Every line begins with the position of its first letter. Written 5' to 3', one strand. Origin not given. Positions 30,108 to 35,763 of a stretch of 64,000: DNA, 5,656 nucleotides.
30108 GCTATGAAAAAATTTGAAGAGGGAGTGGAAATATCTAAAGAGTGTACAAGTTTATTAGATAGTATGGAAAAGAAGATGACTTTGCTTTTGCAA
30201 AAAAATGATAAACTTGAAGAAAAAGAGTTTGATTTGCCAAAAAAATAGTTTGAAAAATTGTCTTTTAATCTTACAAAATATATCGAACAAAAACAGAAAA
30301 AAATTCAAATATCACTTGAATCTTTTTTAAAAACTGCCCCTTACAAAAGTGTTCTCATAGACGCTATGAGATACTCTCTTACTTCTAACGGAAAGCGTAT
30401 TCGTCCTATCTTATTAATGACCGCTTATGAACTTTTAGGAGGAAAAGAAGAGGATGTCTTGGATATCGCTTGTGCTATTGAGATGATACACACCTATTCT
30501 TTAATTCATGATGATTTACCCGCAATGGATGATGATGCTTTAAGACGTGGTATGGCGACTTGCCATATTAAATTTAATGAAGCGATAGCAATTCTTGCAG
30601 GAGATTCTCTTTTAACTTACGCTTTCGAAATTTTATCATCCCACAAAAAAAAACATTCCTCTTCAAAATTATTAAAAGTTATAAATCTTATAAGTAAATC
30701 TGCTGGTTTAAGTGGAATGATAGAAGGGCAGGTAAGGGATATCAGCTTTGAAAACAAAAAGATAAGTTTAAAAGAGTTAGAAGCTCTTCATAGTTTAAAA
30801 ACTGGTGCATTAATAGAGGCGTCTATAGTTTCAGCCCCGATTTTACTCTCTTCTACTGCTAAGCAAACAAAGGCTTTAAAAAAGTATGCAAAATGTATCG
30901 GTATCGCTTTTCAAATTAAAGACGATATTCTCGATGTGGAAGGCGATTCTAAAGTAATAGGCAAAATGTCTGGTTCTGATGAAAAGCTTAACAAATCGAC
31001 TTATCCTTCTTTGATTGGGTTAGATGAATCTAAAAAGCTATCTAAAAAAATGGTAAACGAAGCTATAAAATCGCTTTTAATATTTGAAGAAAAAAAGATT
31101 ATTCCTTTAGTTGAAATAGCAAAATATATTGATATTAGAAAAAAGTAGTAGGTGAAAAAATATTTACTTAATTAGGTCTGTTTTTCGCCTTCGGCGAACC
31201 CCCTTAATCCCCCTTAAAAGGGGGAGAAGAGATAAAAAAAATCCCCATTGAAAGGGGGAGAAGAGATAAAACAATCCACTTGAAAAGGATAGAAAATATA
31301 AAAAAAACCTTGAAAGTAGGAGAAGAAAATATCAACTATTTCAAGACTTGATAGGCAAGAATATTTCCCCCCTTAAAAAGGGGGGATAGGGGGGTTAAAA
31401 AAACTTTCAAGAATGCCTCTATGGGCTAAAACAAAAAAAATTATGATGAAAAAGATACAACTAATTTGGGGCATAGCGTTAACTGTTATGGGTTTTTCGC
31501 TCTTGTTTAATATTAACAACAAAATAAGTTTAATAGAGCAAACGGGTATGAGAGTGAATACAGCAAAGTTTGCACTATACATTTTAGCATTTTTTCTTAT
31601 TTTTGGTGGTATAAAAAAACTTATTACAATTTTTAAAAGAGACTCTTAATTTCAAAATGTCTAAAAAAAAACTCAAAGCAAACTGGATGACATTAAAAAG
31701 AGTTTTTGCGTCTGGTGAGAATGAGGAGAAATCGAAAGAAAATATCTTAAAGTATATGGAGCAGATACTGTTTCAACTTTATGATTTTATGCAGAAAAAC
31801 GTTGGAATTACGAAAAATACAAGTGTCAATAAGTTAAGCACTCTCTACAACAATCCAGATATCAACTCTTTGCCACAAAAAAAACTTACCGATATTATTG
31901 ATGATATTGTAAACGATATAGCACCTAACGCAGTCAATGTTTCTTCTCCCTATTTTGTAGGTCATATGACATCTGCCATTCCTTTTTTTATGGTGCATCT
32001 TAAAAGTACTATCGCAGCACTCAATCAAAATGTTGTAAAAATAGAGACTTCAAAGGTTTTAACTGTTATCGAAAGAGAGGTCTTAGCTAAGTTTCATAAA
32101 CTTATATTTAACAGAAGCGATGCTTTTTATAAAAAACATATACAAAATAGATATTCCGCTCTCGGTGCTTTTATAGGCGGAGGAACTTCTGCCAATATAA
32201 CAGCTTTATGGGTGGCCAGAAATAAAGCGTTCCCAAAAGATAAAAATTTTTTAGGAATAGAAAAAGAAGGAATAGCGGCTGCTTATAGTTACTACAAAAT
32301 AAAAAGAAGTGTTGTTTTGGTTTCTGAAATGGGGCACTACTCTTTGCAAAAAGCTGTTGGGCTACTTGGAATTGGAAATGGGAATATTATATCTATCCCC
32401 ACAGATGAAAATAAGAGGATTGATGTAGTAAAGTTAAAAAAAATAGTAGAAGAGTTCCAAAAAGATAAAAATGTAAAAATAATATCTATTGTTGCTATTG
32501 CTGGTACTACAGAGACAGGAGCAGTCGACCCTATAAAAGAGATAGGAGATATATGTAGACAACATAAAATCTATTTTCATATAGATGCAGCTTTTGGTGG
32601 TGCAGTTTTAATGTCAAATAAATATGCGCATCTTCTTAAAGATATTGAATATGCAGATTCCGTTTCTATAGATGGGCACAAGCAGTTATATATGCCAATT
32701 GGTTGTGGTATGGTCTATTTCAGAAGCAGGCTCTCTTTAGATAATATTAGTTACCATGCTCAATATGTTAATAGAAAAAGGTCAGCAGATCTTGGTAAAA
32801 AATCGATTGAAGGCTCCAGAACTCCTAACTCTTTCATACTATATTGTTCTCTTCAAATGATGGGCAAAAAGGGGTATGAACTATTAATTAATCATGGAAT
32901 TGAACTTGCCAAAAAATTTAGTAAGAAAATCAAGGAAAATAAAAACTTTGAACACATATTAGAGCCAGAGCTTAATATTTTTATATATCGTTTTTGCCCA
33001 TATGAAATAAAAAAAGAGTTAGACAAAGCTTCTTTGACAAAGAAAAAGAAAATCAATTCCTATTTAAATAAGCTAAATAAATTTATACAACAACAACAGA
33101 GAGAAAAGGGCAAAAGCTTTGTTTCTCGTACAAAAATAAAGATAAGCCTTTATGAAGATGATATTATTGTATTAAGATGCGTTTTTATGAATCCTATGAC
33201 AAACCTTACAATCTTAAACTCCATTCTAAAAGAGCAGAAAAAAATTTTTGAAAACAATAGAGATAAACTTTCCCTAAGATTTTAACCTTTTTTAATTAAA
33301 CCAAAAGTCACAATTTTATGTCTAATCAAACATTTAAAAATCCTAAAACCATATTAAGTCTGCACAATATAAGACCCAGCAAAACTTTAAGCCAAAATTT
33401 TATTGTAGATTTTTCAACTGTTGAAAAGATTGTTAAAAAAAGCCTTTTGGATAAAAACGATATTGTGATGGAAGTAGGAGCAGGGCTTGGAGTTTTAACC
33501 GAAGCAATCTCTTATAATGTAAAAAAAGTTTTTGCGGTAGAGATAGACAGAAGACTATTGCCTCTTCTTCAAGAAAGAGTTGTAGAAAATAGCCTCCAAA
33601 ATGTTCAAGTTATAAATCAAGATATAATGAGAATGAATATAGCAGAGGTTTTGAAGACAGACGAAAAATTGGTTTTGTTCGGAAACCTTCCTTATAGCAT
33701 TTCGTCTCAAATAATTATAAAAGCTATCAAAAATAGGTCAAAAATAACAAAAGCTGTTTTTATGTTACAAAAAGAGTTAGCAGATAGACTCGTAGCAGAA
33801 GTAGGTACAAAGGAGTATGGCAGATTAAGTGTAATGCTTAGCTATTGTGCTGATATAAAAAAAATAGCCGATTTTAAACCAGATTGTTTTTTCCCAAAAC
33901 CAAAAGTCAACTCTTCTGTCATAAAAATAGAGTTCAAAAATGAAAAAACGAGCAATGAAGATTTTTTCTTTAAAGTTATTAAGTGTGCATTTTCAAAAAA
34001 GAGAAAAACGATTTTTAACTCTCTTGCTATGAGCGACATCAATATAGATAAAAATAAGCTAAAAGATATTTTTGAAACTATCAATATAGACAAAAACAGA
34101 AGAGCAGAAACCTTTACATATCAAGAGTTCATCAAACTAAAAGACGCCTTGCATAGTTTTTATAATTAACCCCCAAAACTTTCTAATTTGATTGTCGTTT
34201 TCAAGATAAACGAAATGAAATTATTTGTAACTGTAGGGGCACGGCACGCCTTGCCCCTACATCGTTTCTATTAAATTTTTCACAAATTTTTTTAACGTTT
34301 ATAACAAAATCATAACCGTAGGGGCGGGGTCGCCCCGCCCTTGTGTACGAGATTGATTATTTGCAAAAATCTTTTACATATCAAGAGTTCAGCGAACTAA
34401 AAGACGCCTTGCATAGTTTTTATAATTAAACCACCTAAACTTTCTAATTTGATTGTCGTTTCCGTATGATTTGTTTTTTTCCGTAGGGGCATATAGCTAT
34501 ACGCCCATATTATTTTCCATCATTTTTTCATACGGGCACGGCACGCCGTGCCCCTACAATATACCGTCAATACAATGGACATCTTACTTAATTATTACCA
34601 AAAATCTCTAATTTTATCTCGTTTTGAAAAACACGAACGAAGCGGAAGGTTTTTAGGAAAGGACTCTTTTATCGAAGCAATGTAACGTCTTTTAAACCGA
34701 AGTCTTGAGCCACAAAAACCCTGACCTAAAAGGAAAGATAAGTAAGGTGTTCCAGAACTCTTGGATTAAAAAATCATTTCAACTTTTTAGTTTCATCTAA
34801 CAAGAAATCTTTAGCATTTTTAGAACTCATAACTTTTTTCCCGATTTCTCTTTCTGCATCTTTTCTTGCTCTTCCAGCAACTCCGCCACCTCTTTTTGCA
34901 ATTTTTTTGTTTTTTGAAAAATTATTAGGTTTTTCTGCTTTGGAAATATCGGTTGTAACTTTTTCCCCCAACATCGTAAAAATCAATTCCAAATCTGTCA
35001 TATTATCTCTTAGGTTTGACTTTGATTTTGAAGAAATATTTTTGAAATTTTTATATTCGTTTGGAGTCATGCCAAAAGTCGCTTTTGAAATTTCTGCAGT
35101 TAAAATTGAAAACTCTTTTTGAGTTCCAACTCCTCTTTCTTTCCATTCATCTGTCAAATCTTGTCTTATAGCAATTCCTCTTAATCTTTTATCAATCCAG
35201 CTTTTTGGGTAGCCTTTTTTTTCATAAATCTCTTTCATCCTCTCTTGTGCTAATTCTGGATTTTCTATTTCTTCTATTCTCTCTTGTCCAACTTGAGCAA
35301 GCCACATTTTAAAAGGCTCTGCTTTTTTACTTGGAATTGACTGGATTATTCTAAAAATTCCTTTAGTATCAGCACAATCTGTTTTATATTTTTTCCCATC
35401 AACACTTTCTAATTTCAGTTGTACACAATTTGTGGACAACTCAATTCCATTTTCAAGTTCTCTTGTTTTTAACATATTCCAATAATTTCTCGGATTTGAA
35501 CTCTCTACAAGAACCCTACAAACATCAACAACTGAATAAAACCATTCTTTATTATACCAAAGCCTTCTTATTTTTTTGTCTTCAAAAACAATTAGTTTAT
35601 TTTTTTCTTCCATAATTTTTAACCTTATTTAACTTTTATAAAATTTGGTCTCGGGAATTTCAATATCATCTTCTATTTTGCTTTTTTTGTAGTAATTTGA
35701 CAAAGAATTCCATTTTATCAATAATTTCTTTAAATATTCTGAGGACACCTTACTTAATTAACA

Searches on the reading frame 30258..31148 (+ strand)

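Call 29: search_protein_families(library=pfam, proteins=[window:30258-31148:+], max_evalue=0.00001)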
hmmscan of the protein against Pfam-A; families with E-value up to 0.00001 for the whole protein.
window:30258-31148:+ (296 aa): 1 family
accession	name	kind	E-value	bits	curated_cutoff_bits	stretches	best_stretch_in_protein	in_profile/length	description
PF00348.22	polyprenyl_synt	-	9.9e-60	202.3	27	1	32-271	3-235/251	Polyprenyl synthetase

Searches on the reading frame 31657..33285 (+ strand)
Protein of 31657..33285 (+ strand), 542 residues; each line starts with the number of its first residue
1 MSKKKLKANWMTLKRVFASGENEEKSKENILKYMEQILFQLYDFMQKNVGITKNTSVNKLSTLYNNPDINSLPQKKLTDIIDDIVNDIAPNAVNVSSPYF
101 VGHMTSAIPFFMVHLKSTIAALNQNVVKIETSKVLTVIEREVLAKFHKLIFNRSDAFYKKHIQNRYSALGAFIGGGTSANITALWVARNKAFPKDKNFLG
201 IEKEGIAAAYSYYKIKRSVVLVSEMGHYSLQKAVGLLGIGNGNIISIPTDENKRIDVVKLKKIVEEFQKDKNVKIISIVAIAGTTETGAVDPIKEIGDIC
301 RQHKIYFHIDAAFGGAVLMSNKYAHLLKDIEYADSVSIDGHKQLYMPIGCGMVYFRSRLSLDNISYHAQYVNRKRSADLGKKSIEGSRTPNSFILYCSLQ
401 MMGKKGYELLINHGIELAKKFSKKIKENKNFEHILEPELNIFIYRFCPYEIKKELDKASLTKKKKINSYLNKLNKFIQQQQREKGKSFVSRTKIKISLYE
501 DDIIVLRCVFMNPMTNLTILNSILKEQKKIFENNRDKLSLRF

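Call 29: search_protein_families(library=pfam, proteins=[window:31657-33285:+], max_evalue=0.00001)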
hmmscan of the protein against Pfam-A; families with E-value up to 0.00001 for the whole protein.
window:31657-33285:+ (542 aa): 4 families
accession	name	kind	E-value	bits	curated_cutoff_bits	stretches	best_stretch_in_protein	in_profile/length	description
PF00282.25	Pyridoxal_deC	-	4.9e-58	197.1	27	1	75-444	17-372/375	Pyridoxal-dependent decarboxylase conserved domain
PF00266.25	Aminotran_5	-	1.7e-12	47.5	21.5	1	215-435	86-301/371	Aminotransferase class-V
PF01212.27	Beta_elim_lyase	-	7.7e-11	42.3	27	1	218-410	72-215/288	Beta-eliminating lyase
PF05889.19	SepSecS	-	6.1e-07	28.9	21.1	1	218-429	102-295/389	O-phosphoseryl-tRNA(Sec) selenium transferase, SepSecS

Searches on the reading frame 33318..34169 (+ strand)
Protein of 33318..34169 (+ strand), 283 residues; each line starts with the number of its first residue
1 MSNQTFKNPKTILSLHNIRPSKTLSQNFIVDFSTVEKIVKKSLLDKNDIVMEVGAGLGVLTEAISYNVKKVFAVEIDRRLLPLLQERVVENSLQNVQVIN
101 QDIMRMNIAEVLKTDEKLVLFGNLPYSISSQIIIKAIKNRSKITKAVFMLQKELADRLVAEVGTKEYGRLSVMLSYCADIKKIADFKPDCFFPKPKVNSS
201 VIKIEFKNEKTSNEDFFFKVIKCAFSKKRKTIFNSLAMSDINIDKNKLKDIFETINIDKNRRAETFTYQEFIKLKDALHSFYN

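Call 30: search_protein_families(library=pfam, proteins=[window:33318-34169:+], max_evalue=0.00001)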
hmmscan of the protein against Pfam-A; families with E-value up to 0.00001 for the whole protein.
window:33318-34169:+ (283 aa): 1 family
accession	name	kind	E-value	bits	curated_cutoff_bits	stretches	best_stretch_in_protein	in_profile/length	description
PF00398.26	RrnaAD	-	4e-59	200.3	24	1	22-272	6-261/263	Ribosomal RNA adenine dimethylase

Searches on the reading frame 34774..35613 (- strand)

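Call 30: search_protein_families(library=pfam, proteins=[window:34774-35613:-], max_evalue=0.00001)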
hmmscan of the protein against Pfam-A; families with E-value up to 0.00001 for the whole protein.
window:34774-35613:- (279 aa): 1 family
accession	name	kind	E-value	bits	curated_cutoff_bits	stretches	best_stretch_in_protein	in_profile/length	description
PF02498.22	Bro-N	-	8.7e-11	42.7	25.6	1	14-107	1-92/96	BRO family, N-terminal domain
